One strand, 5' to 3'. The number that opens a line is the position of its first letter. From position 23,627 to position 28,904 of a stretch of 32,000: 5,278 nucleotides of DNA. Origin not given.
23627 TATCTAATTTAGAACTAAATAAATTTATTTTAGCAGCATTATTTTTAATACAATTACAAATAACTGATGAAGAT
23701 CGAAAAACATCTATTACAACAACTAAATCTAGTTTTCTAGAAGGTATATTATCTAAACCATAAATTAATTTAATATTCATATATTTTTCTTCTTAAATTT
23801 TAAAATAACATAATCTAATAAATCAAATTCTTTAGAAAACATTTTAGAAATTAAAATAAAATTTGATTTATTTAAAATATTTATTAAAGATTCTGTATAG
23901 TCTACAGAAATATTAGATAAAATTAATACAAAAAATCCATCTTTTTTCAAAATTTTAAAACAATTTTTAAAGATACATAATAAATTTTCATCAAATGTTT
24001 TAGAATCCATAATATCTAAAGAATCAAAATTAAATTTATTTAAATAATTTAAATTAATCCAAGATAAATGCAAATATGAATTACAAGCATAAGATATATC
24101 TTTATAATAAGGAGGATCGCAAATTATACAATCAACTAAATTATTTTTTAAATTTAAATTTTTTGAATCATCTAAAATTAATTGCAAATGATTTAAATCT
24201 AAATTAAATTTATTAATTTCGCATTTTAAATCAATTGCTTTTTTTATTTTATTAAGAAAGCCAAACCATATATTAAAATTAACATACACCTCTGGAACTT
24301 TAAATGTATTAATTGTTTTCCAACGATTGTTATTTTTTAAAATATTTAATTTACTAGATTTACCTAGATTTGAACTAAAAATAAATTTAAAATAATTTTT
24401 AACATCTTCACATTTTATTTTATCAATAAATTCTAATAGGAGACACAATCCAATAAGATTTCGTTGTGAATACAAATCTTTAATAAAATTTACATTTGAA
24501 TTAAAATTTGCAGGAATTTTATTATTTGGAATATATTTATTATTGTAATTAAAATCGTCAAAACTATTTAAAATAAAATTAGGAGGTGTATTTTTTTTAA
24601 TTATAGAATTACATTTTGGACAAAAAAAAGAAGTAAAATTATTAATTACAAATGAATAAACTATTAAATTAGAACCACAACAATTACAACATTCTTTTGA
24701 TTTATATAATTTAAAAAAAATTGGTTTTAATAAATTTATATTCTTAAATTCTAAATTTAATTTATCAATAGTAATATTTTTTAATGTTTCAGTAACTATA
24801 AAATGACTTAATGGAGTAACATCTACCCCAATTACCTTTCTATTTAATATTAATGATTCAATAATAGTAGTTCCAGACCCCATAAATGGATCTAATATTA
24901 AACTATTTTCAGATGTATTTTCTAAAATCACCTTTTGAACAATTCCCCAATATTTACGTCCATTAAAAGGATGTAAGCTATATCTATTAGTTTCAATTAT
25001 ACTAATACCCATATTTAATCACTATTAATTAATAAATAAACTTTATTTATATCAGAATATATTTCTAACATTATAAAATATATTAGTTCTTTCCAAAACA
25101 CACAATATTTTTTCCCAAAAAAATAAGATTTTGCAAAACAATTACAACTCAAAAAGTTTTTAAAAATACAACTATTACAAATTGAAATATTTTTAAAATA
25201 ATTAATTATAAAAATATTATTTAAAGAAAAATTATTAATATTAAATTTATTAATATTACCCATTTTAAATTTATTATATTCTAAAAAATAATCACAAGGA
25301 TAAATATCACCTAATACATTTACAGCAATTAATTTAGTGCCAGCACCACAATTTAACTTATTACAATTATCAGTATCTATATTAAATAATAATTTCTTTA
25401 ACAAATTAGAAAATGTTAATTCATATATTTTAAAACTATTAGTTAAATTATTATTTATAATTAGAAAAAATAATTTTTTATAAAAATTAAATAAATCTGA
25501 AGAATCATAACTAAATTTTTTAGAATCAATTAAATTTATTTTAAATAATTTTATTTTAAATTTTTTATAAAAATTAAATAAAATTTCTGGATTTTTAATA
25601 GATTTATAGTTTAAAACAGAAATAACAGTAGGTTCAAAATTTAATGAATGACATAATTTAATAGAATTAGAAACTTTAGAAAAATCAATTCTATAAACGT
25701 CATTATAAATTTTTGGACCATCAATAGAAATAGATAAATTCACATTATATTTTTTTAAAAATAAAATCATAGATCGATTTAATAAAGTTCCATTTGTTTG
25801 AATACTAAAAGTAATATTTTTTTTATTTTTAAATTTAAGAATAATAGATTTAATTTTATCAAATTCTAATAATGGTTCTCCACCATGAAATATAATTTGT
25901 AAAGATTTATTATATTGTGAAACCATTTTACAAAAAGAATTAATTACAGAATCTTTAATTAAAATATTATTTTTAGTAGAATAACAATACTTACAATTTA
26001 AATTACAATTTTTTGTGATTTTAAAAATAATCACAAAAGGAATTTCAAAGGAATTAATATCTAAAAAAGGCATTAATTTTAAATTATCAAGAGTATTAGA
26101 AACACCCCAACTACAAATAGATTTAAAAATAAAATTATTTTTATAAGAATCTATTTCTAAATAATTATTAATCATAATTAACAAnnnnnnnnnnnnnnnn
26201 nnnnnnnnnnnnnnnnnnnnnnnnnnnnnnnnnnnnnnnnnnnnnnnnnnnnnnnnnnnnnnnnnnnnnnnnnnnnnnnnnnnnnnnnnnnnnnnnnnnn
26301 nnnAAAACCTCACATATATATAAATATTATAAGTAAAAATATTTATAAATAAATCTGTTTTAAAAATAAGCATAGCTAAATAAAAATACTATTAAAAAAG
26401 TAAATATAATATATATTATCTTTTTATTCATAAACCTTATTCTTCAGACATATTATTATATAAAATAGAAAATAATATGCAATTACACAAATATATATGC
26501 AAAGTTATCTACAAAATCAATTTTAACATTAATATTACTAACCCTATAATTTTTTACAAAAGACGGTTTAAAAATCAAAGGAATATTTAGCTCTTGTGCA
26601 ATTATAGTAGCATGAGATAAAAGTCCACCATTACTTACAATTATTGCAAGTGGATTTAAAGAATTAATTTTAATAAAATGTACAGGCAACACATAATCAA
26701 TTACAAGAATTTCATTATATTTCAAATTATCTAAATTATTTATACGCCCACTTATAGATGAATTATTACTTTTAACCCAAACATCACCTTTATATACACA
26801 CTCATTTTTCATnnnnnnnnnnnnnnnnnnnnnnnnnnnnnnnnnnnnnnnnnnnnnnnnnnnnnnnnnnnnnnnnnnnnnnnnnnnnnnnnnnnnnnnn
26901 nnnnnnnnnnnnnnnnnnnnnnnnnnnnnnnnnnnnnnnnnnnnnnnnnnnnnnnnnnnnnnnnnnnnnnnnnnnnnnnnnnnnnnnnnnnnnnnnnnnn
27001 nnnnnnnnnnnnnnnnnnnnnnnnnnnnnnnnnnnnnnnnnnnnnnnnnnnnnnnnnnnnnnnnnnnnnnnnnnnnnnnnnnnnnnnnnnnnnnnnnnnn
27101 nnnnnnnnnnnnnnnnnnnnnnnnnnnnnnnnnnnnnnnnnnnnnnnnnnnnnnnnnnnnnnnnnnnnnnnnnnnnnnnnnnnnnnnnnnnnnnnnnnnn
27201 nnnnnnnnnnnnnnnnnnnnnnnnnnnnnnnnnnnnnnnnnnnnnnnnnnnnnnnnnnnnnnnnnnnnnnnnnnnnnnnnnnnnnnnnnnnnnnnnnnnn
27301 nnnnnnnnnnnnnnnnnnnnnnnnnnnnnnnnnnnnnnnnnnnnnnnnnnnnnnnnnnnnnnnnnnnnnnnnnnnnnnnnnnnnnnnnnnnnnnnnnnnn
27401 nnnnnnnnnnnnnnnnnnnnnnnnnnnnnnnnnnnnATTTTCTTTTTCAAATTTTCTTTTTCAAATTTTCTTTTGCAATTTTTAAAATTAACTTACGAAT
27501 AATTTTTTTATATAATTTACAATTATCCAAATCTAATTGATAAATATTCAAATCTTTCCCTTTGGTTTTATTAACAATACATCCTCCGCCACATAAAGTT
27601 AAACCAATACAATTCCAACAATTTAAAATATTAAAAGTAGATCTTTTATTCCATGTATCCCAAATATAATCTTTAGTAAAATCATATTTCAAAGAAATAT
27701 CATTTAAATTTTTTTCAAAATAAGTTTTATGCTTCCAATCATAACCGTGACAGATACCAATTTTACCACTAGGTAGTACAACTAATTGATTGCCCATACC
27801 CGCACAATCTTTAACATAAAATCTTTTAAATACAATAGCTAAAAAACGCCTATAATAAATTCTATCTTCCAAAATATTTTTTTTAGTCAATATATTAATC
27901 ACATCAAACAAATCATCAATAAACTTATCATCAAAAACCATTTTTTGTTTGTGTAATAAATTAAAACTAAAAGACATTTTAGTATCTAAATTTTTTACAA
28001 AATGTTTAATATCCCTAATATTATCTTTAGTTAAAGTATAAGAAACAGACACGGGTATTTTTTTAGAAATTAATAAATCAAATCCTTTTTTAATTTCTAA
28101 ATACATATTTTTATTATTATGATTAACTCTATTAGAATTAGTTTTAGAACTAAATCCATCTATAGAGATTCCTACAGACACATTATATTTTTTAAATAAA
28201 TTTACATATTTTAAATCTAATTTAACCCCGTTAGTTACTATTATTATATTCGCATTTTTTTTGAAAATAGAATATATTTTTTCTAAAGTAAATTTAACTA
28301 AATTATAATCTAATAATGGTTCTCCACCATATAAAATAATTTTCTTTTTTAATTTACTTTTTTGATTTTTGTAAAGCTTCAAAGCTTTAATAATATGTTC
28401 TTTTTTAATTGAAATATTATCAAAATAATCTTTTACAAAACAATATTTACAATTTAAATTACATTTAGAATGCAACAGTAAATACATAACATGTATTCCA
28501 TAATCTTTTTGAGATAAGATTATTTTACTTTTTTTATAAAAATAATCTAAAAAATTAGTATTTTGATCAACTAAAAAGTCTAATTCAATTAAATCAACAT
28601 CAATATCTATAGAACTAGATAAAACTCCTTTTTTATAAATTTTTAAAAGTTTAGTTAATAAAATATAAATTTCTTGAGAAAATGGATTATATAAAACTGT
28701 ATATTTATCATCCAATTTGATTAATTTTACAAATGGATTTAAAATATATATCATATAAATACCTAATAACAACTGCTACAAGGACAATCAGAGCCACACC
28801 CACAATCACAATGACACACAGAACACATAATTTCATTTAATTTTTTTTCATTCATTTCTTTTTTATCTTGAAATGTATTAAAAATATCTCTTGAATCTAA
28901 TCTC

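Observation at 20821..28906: Archaeal RiPP-like cluster: four radical SAM/SPASM enzymes, two hidden precursor ORFs, a ComB-like phosphatase, a Zn-ribbon methyltransferase and a PEP-swivel domain protein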

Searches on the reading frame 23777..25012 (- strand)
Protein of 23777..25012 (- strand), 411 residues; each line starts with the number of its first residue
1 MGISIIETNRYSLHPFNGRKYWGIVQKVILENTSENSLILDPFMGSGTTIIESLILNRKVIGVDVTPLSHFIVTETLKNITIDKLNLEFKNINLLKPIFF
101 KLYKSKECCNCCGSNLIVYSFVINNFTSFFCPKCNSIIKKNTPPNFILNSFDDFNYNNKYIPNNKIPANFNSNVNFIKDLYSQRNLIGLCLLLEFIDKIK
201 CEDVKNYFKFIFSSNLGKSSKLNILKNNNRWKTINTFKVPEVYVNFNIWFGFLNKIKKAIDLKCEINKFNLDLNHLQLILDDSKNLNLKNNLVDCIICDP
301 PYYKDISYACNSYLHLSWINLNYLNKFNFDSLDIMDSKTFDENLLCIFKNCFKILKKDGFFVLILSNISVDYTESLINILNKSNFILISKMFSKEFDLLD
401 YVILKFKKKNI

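Call 3: search_protein_families(library=pfam, proteins=[window:23777-25012:-], max_evalue=0.01)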
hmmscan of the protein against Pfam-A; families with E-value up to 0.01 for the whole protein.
window:23777-25012:- (411 aa): 3 families
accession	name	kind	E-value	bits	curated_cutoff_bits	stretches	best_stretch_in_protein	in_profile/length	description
PF01555.25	N6_N4_Mtase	-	5.5e-15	56.4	26.7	2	24-65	170-211/221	DNA methylase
PF01170.24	UPF0020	-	1.3e-06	28.7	22.3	0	33-61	26-54/197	RMKL-like, methyltransferase domain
PF03602.21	Cons_hypoth95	-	0.0016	18.6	24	0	263-311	81-134/182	Conserved hypothetical protein 95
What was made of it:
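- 23777..25012 (-): Amino-methyltransferase of the DNA N6A/N4C methyltransferase superfamily. Motif I is N-terminal, followed by a 4-Cys Zn ribbon, with DPPY at residue 299. PF01555 at 56 bits (call 3).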

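Call 4: search_protein_families(library=ncbifam, proteins=[window:23777-25012:-], max_evalue=0.01)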
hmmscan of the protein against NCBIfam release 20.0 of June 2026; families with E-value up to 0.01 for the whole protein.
window:23777-25012:- (411 aa): 6 families
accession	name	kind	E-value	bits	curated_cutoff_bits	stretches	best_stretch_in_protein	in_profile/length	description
TIGR01177.1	TIGR01177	hypoth_equivalog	4.3e-08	32.8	316.55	1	32-66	179-213/330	TIGR01177 family methyltransferase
NF008572.0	PRK11524.1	equivalog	2.1e-07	30.4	292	1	10-65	191-244/294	adenine-specific DNA-methyltransferase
NF050803.1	DnaMtaseCcrMCaul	equivalog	3.6e-07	29.4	830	1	20-67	190-237/350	adenine-specific DNA-methyltransferase CcrM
NF010253.0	PRK13699.1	subfamily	1.3e-06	28.2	244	1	24-78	152-206/226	DNA methyltransferase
NF042963.1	DUF1156_antiphage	equivalog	4.2e-06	25.2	1000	1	178-380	464-668/960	anti-phage-associated DUF1156 domain-containing protein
NF040721.1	Trm14_Arch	equivalog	0.00012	21.3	280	0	28-60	184-216/370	tRNA (guanine(6)-N2)-methyltransferase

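Call 44: find_related_loci(query=A3, collection=metagenome_contigs, flank=10000)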
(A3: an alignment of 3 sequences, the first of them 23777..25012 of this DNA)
Query A3 (411 aa) in metagenome_contigs; peptide patterns used: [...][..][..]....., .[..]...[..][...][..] (x = any residue, [..] = any of these).
600 stretches matched a pattern (row limit reached: there are more); 4 encode a relative of the query (tblastn E <= 1e-3); 4 distinct loci.
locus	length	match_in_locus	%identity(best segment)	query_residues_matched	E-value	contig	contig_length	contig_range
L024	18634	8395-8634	36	8-87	3e-8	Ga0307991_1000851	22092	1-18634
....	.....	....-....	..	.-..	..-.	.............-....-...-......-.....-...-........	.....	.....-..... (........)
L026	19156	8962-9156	31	23-87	2e-6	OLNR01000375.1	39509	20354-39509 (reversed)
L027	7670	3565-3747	32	2-64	4e-6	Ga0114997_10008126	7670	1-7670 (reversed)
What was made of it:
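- Tried and rejected: The metagenome_contigs scan with the methyltransferase alignment (call 44) had the same problem and returned only partial motif-I matches.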

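Call 52: search_solved_structures(query=window:23777-25012:-, max_evalue=0.01)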
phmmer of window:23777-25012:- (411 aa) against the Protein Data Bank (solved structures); distinct sequences matched with E-value up to 0.01: 9.
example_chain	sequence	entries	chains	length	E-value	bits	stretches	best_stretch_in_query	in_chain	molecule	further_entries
8s9n_A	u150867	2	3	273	1e-06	31.3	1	26-67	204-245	DNA cytosine-N4 methyltransferase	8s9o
8s9m_A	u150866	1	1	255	1.1e-06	31.2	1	26-67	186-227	DNA cytosine-N4 methyltransferase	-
5hek_A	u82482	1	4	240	4.6e-06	29.2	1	19-65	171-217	Adenine specific DNA methyltransferase (DpnA)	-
5hfj_A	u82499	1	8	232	5.3e-06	28.9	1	19-65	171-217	Adenine specific DNA methyltransferase (DpnA)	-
1g60_A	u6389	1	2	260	0.0016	20.8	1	23-66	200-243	Adenine-specific Methyltransferase MboIIA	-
5e71_A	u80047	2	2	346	0.0037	19.6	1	26-90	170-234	N2, N2-dimethylguanosine tRNA methyltransferase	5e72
9c3u_A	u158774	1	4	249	0.0054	19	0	20-66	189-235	Methyltransferase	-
6pbd_A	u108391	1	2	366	0.0065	18.8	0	20-64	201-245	Modification methylase CcrMI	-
8urk_A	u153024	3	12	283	0.0065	18.8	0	20-67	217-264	Methyltransferase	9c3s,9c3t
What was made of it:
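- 23777..25012 (-): PDB hits are DNA methyltransferases at motif I only (call 52).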

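Call 55: search_protein_families(library=padloc, proteins=[window:23777-25012:-], max_evalue=0.001)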
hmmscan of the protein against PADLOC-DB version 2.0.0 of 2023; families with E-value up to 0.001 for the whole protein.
window:23777-25012:- (411 aa): 41 families (the best 25 are shown)
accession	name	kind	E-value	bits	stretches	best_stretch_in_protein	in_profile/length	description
PDLC03380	MTase_II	-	3.9e-19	67.1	2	11-88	32-109/393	Type II methyltransferase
PDLC03319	MTase_II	-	1e-17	62.2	1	20-388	8-391/503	Type II methyltransferase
PDLC03353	MTase_II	-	7.2e-16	56.5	2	34-66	207-239/260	Type II methyltransferase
PDLC03371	MTase_II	-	1.1e-15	55.8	1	22-66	197-241/260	Type II methyltransferase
PDLC03322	MTase_II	-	1.1e-15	55.4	2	28-91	57-120/446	Type II methyltransferase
PDLC03387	MTase_II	-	1.2e-13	48.8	1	24-67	222-265/289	Type II methyltransferase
PDLC02541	PglX|PglXI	-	5e-13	46.1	1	170-386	372-589/919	PglXI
PDLC04134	mad2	-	2e-12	44.7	1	271-404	336-425/492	mads_2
PDLC03325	MTase_II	-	7.8e-12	42.6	1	33-95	89-151/426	Type II methyltransferase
PDLC03299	MTase_II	-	3.2e-10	38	1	19-66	199-246/296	Type II methyltransferase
PDLC03238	MTase_II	-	3.5e-10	37.5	1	24-88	312-374/428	Type II methyltransferase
PDLC03367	MTase_II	-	4e-10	36.7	1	9-92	15-98/633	Type II methyltransferase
PDLC03239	MTase_II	-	4.4e-10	36.8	1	33-105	88-163/442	Type II methyltransferase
PDLC03339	MTase_II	-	6.9e-10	36.2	1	25-77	219-271/399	Type II methyltransferase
PDLC03376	MTase_II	-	7.3e-10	37.1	1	24-70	45-91/249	Type II methyltransferase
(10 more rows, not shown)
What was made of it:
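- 23777..25012 (-): Near full-length match to a PADLOC type II methyltransferase model (call 55).
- The methyltransferase belongs to the N6A/N4C DNA methyltransferase superfamily, with a near full-length match to a type II methyltransferase model (calls 3, 52, 55).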

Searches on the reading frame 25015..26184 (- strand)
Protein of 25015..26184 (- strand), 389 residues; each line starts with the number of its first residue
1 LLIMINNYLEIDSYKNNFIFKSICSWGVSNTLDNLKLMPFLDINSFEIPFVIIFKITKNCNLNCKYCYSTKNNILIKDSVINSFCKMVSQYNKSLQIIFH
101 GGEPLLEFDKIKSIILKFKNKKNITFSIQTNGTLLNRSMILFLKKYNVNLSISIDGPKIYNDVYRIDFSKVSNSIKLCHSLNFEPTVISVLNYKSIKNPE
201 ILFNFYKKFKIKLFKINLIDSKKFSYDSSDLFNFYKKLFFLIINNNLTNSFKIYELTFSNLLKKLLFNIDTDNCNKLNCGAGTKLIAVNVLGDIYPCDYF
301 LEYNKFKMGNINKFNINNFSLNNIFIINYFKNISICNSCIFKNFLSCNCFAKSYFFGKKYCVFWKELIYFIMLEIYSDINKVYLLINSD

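Call 3: search_protein_families(library=pfam, proteins=[window:25015-26184:-], max_evalue=0.01)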
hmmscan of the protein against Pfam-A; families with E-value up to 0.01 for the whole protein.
window:25015-26184:- (389 aa): 3 families
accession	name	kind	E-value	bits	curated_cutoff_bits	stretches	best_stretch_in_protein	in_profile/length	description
PF04055.27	Radical_SAM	-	4.5e-16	59.9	29.5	1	55-188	2-146/166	Radical SAM superfamily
PF13353.11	Fer4_12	-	1.9e-06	28.6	22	1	57-156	12-115/137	4Fe-4S single cluster domain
PF13186.11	SPASM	-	0.0002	22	21.5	1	279-339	1-66/67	Iron-sulfur cluster-binding domain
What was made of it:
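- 25015..26175 (-): rSAM2: 386-aa radical SAM/SPASM enzyme. PF04055 and PF13186 SPASM (call 3).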

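Call 4: search_protein_families(library=ncbifam, proteins=[window:25015-26184:-], max_evalue=0.01)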
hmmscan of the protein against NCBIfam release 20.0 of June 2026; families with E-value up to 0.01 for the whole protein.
window:25015-26184:- (389 aa): 64 families (the best 25 are shown)
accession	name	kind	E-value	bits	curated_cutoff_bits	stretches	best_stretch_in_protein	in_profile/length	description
NF047865.1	rSAM_PapB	equivalog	1.7e-37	129.4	340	1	53-355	6-322/330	PapB family radical SAM/SPASM ranthipeptide maturase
TIGR03942.1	sulfatase_rSAM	equivalog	7.8e-32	110.7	349.45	1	55-352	6-327/363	anaerobic sulfatase maturase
NF041298.1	rSAM_mat_DynA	equivalog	8.4e-31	107.2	450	1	50-358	1-330/356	dynobactin maturation radical SAM/SPASM protein DynA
TIGR03978.1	rSAM_paired_1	equivalog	9.9e-31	107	370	1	48-357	81-425/466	His-Xaa-Ser system radical SAM maturase HxsB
TIGR03906.1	quino_hemo_SAM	equivalog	1.9e-29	102.6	453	2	51-166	95-223/467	quinohemoprotein amine dehydrogenase maturation protein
TIGR03974.1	rSAM_six_Cys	equivalog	3.2e-27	95.5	425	2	53-168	100-228/451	thioether cross-link-forming SCIFF peptide maturase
TIGR04064.1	rSAM_nif11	equivalog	1.3e-25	90.1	518.7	2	52-165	80-205/459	nif11-like peptide radical SAM maturase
TIGR04163.1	rSAM_cobopep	equivalog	5.2e-25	88.1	375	1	51-377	65-421/428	peptide-modifying radical SAM enzyme CbpB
NF041707.1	rSAM_YhhB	equivalog_domain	7.3e-25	87.6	445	1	52-222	4-198/369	cyclophane-forming radical SAM/SPASM peptide maturase YhhB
NF041718.1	rSAM_phane_AMC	equivalog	1.9e-24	86.3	425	1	52-237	8-211/362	cyclophane-forming radical SAM peptide maturase AmcB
TIGR04083.1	rSAM_pep_methan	hypoth_equivalog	7.5e-24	84.3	300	1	57-319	7-277/376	TIGR04083 family peptide-modifying radical SAM enzyme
TIGR04068.1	rSAM_ocin_clost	equivalog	2e-22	79.7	500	1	51-165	85-212/462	Cys-rich peptide radical SAM maturase CcpM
NF040492.1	not_ScfB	exception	7.2e-21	74.6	855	1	52-362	97-428/450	ScfB-related radical SAM/SPASM orphan maturase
NF045574.1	sacti_mat_StsB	exception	2.6e-19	69.4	625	1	52-334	98-369/466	StsB family radical SAM/SPASM domain sactipeptide maturase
NF010321.0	PRK13758.1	equivalog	4.5e-19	68.8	441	1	53-349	8-330/370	anaerobic sulfatase-maturase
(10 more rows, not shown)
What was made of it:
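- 25015..26175 (-): Best NCBIfam hit is PapB at 129 bits (cut-off 340) (call 4).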

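Call 28: find_related_loci(query=window:25015-26175:-, collection=genome_contigs, flank=10000)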
Query window:25015-26175:- (386 aa) in genome_contigs; peptide patterns used: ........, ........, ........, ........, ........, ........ (x = any residue, [..] = any of these).
567 stretches matched a pattern; 5 encode a relative of the query (tblastn E <= 1e-3); 5 distinct loci.
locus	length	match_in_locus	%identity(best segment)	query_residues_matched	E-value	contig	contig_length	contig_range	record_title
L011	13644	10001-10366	39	53-162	2e-16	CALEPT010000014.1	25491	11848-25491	MAG TPA_asm: uncultured Ruminococcus sp. isolate ERR1278072_bin.68_CONCOCT_v1.1_MAG genome assembly, contig: ERZ842375.9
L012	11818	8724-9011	43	68-163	2e-13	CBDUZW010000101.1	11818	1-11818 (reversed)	MAG TPA_asm: uncultured bacterium isolate SRR22302365_binner123_Refined_103 genome assembly, contig: ERZ25074835.3818, w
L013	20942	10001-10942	25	47-352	2e-8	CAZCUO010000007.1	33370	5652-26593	MAG TPA_asm: uncultured bacterium isolate binchicken_co25_128 genome assembly, contig: k141_175291, whole genome shotgun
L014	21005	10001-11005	21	47-363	3e-7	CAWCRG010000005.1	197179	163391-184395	MAG: Candidatus Sericytochromatia bacterium isolate MFD03250.bin.2.6 genome assembly, contig: contig_19502, whole genome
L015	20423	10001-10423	26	56-189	2e-5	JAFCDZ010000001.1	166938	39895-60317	Candidatus Pacearchaeota archaeon isolate Meg22_1012_Bin_191 Meg22_1012_Bin_191_scaffold_20, whole genome shotgun sequen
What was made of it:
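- Tried and rejected: The genome_contigs scan with rSAM2 (call 28) was driven by low-complexity K/N-rich peptide patterns.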

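Call 55: search_protein_families(library=padloc, proteins=[window:25015-26184:-], max_evalue=0.001)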
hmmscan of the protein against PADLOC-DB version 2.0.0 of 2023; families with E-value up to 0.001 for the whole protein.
window:25015-26184:- (389 aa): 2 families
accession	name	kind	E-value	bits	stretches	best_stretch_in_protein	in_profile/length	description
PDLC02903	pVip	-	7.9e-18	62.8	1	51-228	1-183/257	Viperins not associated with kinases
PDLC02904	pVip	-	1e-13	49.5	1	50-228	3-187/262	Viperins associated with kinases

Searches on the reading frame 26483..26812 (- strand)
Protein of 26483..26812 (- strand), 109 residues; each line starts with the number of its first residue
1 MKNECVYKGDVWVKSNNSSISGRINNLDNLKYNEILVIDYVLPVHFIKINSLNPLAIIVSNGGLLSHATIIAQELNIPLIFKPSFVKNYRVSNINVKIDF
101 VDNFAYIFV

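Call 3: search_protein_families(library=pfam, proteins=[window:26483-26812:-], max_evalue=0.01)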
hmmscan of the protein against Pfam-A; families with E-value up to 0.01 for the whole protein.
window:26483-26812:- (109 aa): 1 family
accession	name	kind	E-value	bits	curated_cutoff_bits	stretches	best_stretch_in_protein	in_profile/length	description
PF00391.29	PEP-utilizers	-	8.3e-09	35.4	23.1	1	33-82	4-51/72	PEP-utilising enzyme, mobile domain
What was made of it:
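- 26483..26812 (-): Stand-alone phosphohistidine swivel domain, 109 aa. PF00391 at 35.4 bits (cut-off 23.1) (call 3).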

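Call 4: search_protein_families(library=ncbifam, proteins=[window:26483-26812:-], max_evalue=0.01)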
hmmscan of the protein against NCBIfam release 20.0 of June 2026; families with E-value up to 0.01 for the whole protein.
window:26483-26812:- (109 aa): 8 families
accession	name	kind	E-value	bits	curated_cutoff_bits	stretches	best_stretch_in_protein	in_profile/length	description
NF008478.1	PRK11377.1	equivalog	8.6e-07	28.3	520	1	25-82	390-447/473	dihydroxyacetone kinase phosphoryl donor subunit DhaM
NF005057.0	PRK06464.1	equivalog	3.2e-05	22.2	598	1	22-80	376-432/798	phosphoenolpyruvate synthase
TIGR01418.1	PEP_synth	equivalog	0.00026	19.5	739.75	1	22-80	372-428/784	pyruvate, water dikinase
NF008382.0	PRK11177.1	equivalog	0.00044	19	824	1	23-105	145-227/575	phosphoenolpyruvate-protein phosphotransferase PtsI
TIGR01417.1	PTS_I_fam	equivalog_domain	0.0013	17.2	341.7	1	20-96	140-217/565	phosphoenolpyruvate--protein phosphotransferase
NF006153.0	PRK08296.1-5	subfamily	0.0016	16.9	578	1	23-81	523-579/608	hypothetical protein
NF006151.0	PRK08296.1-3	equivalog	0.0018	16.8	693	1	23-82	520-577/604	hypothetical protein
NF004882.0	PRK06241.2-3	equivalog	0.0027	15.9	850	1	56-81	767-792/827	phosphoenolpyruvate synthase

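Call 12: find_homologous_proteins(query=window:26483-26812:-, max_evalue=0.001)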
Query window:26483-26812:- (109 aa): 1 proteins with E <= 0.001 among 1 candidates.
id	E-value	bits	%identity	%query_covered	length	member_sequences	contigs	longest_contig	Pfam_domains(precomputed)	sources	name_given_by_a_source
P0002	6.1e-63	227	100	100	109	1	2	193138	PF00391.30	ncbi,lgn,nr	ncbi:MAG: PEP-utilizing enzyme [Candidatus ainarchaeum sp.]|nr:PEP-utilizing enzyme [Candidatus aina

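Call 55: search_protein_families(library=padloc, proteins=[window:26483-26812:-], max_evalue=0.001)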
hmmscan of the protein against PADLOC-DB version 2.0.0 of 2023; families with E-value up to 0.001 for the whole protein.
window:26483-26812:- (109 aa): 0 families

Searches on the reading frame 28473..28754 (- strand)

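Call 54: search_protein_families(library=pfam, proteins=[window:28473-28754:-], max_evalue=10)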
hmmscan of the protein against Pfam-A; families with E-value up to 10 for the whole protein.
seq(94 aa): 1 family
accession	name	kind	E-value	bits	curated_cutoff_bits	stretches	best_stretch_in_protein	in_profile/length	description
PF04948.18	Pox_A51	-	0.0079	15.5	20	1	7-63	82-137/337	Poxvirus A51 protein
